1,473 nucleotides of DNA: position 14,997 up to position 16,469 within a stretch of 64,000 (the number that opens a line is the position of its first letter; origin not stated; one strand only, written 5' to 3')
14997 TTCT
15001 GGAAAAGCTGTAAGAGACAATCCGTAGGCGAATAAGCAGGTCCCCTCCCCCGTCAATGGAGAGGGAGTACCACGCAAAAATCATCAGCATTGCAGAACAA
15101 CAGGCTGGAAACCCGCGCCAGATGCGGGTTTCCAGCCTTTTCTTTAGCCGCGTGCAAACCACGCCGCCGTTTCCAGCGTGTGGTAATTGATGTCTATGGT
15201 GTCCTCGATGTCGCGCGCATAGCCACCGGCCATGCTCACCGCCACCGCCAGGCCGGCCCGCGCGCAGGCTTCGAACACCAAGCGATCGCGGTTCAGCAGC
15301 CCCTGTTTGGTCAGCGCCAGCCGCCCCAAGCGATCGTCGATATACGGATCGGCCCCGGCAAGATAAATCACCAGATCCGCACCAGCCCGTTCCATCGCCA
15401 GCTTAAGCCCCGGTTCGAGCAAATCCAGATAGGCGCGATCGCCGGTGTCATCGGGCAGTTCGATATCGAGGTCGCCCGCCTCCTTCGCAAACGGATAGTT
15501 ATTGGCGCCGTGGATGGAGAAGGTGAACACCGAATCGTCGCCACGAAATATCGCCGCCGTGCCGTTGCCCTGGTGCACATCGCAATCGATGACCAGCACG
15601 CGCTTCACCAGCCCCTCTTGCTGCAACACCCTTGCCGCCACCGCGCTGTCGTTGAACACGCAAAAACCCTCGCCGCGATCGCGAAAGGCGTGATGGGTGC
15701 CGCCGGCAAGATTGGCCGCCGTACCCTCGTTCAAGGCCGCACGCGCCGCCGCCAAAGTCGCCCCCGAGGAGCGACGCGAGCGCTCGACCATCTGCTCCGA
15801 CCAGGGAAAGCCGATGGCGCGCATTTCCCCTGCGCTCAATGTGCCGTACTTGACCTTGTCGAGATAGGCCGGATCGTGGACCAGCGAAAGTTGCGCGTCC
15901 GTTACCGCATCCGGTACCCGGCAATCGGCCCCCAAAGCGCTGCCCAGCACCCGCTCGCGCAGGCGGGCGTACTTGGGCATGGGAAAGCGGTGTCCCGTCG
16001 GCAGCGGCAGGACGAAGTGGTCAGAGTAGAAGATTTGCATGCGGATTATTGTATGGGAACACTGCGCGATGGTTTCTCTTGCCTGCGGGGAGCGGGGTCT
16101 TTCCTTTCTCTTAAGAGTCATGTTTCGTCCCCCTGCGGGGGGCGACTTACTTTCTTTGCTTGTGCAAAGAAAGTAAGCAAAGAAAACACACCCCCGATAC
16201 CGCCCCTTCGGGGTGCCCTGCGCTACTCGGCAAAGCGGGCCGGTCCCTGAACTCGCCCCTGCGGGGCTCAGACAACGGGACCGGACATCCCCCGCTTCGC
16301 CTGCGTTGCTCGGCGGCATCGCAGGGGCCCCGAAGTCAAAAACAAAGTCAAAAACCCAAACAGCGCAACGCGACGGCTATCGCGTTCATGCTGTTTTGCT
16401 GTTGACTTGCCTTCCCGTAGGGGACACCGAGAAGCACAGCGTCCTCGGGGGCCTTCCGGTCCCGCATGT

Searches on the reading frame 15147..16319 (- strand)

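Call 58: search_protein_families(library=pfam, proteins=[window:15147-16319:-], max_evalue=0.00001)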
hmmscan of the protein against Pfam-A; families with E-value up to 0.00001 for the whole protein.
window:15147-16319:- (391 aa): 1 family
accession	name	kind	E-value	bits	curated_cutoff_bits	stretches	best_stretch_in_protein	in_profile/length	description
PF00850.24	Hist_deacetyl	-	6.4e-55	187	27.9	1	122-369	13-284/298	Histone deacetylase domain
